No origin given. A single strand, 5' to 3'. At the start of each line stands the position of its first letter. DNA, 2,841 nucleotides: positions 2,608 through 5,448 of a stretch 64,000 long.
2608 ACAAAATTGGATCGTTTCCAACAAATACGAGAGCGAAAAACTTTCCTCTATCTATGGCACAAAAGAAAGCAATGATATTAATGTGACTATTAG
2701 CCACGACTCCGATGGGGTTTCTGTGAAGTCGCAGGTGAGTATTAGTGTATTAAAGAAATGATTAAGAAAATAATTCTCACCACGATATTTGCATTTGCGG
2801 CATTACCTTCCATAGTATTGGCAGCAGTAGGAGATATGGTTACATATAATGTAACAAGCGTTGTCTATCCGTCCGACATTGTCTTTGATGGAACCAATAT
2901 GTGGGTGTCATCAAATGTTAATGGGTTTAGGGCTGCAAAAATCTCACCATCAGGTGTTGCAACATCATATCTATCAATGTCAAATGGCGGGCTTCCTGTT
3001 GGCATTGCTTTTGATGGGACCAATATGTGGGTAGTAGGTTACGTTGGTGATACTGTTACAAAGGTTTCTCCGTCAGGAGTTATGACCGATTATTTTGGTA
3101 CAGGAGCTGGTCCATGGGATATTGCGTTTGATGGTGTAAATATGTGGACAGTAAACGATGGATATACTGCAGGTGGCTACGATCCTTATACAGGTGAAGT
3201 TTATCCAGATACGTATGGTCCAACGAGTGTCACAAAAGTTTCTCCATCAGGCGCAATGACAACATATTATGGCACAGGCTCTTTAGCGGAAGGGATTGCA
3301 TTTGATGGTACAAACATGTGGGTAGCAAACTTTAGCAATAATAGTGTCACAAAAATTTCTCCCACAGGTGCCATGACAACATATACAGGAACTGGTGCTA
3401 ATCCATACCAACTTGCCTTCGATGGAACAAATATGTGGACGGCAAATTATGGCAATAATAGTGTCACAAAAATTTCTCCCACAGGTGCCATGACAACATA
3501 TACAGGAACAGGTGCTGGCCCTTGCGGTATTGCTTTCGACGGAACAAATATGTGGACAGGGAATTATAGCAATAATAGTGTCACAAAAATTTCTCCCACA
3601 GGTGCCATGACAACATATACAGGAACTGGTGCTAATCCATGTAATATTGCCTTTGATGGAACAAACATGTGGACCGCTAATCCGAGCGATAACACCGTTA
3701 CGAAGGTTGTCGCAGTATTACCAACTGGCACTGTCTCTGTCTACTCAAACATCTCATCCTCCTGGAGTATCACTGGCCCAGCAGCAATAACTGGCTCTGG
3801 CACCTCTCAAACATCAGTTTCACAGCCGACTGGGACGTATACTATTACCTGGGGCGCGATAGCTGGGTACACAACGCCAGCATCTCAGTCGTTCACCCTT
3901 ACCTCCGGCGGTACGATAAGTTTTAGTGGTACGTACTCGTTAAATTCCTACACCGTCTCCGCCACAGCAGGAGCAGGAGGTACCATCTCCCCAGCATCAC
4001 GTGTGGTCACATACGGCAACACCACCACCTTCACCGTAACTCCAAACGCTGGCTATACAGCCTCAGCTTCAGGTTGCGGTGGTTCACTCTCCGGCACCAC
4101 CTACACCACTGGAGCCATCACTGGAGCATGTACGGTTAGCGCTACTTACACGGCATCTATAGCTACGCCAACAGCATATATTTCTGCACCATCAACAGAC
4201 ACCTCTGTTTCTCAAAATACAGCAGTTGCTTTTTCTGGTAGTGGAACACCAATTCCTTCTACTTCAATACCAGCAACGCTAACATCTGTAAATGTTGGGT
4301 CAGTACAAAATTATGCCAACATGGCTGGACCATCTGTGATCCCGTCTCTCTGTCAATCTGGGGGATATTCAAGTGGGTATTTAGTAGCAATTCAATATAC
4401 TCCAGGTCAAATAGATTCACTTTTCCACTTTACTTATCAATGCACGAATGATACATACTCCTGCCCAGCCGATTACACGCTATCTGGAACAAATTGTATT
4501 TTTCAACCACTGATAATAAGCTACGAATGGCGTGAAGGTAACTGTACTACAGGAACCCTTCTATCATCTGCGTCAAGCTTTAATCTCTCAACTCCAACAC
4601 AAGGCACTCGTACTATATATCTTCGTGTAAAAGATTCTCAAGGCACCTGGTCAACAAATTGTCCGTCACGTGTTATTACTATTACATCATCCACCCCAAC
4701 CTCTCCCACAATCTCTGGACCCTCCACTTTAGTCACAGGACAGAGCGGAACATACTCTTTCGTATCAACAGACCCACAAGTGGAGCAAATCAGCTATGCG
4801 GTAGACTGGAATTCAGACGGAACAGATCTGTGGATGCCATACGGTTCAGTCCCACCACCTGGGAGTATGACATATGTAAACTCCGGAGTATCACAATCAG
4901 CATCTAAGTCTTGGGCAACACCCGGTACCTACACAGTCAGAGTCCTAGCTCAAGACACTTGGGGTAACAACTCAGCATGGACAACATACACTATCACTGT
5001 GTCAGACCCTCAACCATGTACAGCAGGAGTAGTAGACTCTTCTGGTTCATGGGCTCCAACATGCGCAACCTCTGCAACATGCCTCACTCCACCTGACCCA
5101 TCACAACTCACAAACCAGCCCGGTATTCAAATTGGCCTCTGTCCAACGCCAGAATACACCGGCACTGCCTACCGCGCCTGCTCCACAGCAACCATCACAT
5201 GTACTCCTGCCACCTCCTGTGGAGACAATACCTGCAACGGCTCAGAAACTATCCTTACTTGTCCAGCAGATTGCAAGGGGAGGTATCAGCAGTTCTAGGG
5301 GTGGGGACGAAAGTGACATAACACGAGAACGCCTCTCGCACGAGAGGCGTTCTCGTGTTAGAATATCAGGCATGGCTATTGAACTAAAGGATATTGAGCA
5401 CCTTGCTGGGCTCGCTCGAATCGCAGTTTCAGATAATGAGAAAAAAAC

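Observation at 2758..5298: Vgb-like beta-propeller surface protein with three near-identical 120-bp tandem repeats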

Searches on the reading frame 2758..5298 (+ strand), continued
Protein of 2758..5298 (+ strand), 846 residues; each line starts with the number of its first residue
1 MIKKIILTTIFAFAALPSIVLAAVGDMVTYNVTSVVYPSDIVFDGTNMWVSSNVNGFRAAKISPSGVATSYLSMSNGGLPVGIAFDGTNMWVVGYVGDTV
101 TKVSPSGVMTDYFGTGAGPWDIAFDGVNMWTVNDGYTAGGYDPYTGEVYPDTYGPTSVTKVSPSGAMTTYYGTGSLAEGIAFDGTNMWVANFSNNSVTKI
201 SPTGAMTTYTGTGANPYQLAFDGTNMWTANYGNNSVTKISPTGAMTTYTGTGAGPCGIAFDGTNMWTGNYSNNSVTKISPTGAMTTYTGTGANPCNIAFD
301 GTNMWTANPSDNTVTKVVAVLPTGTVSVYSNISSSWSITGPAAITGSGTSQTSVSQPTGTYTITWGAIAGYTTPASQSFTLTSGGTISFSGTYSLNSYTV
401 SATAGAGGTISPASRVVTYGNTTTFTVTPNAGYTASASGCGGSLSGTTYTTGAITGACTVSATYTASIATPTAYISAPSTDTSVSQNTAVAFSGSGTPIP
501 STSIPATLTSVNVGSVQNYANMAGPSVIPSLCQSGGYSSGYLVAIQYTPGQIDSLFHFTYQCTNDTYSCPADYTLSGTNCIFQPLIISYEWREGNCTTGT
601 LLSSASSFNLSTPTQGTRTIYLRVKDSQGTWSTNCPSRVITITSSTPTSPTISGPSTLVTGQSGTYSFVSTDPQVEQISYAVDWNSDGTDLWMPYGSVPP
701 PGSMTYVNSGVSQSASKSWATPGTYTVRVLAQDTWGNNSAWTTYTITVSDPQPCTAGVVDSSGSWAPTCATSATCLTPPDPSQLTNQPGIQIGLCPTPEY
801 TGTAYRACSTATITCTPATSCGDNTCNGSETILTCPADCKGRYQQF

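Call 64: list_cluster_members(proteins=[window:2758-5295:+, P0001])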
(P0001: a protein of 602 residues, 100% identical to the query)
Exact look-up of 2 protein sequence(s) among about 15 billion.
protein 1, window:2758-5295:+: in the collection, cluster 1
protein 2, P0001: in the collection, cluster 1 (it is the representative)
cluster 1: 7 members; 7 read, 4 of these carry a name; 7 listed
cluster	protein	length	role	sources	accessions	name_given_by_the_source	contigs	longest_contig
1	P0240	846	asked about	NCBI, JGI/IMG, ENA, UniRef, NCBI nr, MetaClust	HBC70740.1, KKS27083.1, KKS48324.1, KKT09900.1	TPA: hypothetical protein DCZ46_02120 [Candidatus Campbellbacteria bacterium] | Cell wall/surface repeat protein n=1 Tax=Candidatus Nomurabacteria bacterium ... | MAG: Cell wall/surface repeat protein [Parcubacteria group bacterium GW2011_GWC1_42_11]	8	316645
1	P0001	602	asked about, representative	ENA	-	-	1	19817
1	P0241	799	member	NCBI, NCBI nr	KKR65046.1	MAG: Cell wall/surface repeat protein [Candidatus Curtissbacteria bacterium ...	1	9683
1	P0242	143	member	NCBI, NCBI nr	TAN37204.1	hypothetical protein EPN27_00040 [Patescibacteria group bacterium] | MAG: hypothetical protein EPN27_00040 [Patescibacteria group bacterium]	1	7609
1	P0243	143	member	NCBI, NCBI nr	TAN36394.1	hypothetical protein EPN27_02005 [Patescibacteria group bacterium] | MAG: hypothetical protein EPN27_02005 [Patescibacteria group bacterium]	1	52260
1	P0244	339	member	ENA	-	-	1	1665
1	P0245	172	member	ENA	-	-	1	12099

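Call 66: find_encoding_contigs(protein=window:2758-5298:+, flank=1500, max_places=10)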
Protein window:2758-5298:+ (846 aa): 17 contigs read that carry it; 5 places shown.
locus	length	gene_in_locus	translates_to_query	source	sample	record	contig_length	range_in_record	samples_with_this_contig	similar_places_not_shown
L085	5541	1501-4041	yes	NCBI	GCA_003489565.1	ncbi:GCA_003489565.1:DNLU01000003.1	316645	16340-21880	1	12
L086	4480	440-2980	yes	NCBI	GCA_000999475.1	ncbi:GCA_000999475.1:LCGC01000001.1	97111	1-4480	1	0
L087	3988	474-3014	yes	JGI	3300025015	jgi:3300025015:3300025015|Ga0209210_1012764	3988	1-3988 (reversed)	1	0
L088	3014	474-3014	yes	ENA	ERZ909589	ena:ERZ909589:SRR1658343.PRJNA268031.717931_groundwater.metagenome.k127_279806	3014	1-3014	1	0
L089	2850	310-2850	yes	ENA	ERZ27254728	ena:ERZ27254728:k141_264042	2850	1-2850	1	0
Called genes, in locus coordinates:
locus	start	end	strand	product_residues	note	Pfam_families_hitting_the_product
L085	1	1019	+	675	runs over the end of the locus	PF22745:Nlig-Ia, PF01653:DNA_ligase_aden, PF03120:OB_DNA_ligase, PF14520:HHH_5 (faint), PF12826:HHH_2, PF00533:BRCT, PF12738:PTCB-BRCT (faint)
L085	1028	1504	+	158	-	PF27226:AF_1845 (faint)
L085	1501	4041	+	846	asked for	-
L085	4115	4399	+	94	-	PF02686:GatC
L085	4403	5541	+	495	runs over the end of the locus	PF01425:Amidase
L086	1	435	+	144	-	?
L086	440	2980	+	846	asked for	-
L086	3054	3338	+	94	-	PF02686:GatC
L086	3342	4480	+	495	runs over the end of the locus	PF01425:Amidase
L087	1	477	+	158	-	PF27226:AF_1845 (faint)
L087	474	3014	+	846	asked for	-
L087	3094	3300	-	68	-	-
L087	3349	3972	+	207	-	PF02163:Peptidase_M50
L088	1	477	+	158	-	PF27226:AF_1845 (faint)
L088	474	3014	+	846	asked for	?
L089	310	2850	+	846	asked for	?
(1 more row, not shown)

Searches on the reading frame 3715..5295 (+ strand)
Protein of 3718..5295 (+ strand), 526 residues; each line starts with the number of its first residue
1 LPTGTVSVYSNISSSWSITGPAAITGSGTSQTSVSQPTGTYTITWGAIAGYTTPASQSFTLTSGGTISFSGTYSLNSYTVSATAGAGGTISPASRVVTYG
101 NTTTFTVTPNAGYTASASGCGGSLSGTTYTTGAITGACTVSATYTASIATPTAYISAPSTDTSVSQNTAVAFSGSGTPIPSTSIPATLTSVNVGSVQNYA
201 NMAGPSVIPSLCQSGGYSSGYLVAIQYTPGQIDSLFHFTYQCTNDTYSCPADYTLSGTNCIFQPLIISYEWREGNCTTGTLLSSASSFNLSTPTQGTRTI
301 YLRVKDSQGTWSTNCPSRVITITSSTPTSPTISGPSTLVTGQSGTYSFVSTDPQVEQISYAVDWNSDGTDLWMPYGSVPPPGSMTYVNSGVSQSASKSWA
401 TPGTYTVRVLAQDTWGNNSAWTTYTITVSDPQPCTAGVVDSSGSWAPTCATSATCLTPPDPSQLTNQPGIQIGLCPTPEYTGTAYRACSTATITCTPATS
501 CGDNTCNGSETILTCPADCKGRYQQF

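Call 63: search_protein_families(library=pfam, alignment_id=A3, max_evalue=0.001)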
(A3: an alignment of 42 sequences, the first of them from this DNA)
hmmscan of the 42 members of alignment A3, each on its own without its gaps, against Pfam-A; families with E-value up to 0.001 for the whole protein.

A. member 1, seq(527 aa): 0 families

B. families by the number of members that match (of 42 scanned): 5 families
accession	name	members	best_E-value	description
PF18998.6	Flg_new_2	11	7e-09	Divergent InlB B-repeat domain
PF18911.6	PKD_4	7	6.8e-10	PKD domain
PF00801.26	PKD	6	1.1e-09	PKD domain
PF22352.2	K319L-like_PKD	3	2.2e-05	K319L-like, PKD domain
PF09479.16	Flg_new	1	4.1e-11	Listeria-Bacteroides repeat domain (List_Bact_rpt)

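Call 79: search_protein_families(library=phrogs, proteins=[window:3718-5295:+], max_evalue=0.01)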
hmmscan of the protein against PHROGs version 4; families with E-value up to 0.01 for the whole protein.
window:3718-5295:+ (526 aa): 0 families

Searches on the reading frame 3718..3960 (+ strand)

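Call 33: search_protein_families(library=pfam, proteins=[window:3718-3960:+], max_evalue=1)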
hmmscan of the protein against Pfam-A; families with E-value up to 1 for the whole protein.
window:3718-3960:+ (81 aa): 1 family
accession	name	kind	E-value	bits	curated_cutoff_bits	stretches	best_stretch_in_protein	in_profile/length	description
PF16369.11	GH43_C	-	0.016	16.1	23.4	1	24-77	4-55/100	C-terminal lipocalin-like domain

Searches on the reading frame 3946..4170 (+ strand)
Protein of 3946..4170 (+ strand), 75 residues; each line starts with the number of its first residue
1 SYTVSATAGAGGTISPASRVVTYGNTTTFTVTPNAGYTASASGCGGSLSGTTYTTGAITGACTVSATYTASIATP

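Call 33: search_protein_families(library=pfam, proteins=[window:3946-4170:+], max_evalue=1)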
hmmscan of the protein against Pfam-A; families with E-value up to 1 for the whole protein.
window:3946-4170:+ (75 aa): 2 families
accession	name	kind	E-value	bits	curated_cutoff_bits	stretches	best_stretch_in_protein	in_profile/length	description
PF18998.6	Flg_new_2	-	4.3e-05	23.9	23.6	1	2-70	1-71/73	Divergent InlB B-repeat domain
PF16831.10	CssAB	-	0.16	12.8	23.6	1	23-66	83-126/129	CS6 fimbrial subunits A and B, Coli surface antigen 6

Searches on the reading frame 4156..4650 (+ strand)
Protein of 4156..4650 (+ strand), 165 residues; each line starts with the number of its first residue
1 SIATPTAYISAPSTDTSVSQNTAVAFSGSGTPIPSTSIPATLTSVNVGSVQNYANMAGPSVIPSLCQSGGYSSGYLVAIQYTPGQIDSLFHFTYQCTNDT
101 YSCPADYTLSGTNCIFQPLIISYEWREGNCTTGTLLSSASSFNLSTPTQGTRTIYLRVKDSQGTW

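Call 33: search_protein_families(library=pfam, proteins=[window:4156-4650:+], max_evalue=1)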
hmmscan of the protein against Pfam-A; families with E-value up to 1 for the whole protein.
window:4156-4650:+ (165 aa): 1 family
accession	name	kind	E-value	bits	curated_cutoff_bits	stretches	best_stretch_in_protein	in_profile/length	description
PF22352.2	K319L-like_PKD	-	0.00014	22.2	27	1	106-163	13-73/84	K319L-like, PKD domain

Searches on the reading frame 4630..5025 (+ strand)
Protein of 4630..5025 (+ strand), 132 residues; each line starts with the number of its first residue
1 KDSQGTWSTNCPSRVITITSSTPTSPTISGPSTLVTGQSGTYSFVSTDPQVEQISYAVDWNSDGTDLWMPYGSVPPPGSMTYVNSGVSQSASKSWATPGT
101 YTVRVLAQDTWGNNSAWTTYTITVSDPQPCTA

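Call 33: search_protein_families(library=pfam, proteins=[window:4630-5025:+], max_evalue=1)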
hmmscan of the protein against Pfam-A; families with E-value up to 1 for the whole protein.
window:4630-5025:+ (132 aa): 4 families
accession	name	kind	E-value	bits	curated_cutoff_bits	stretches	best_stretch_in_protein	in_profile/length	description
PF18911.6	PKD_4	-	0.0011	19.4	27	1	86-124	47-85/85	PKD domain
PF00801.26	PKD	-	0.0025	18.2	23.5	1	82-121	48-79/80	PKD domain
PF18981.6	InlK_D3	-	0.01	16.3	25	1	96-124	47-75/75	Internalin K domain (D3/D4)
PF19077.6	Big_13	-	0.1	13.5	27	1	90-124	66-100/102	Bacterial Ig-like domain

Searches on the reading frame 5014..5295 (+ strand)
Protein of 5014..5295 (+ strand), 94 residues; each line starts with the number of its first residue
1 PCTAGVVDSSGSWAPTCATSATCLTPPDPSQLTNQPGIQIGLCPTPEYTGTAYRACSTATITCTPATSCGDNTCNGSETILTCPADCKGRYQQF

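Call 33: search_protein_families(library=pfam, proteins=[window:5014-5295:+], max_evalue=1)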
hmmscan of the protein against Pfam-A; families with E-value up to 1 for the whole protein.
window:5014-5295:+ (94 aa): 0 families

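Call 42: find_homologous_proteins(query=window:5014-5295:+, max_evalue=0.001)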
Query window:5014-5295:+: no candidate shares three 5-residue words with the query. No homologue found.
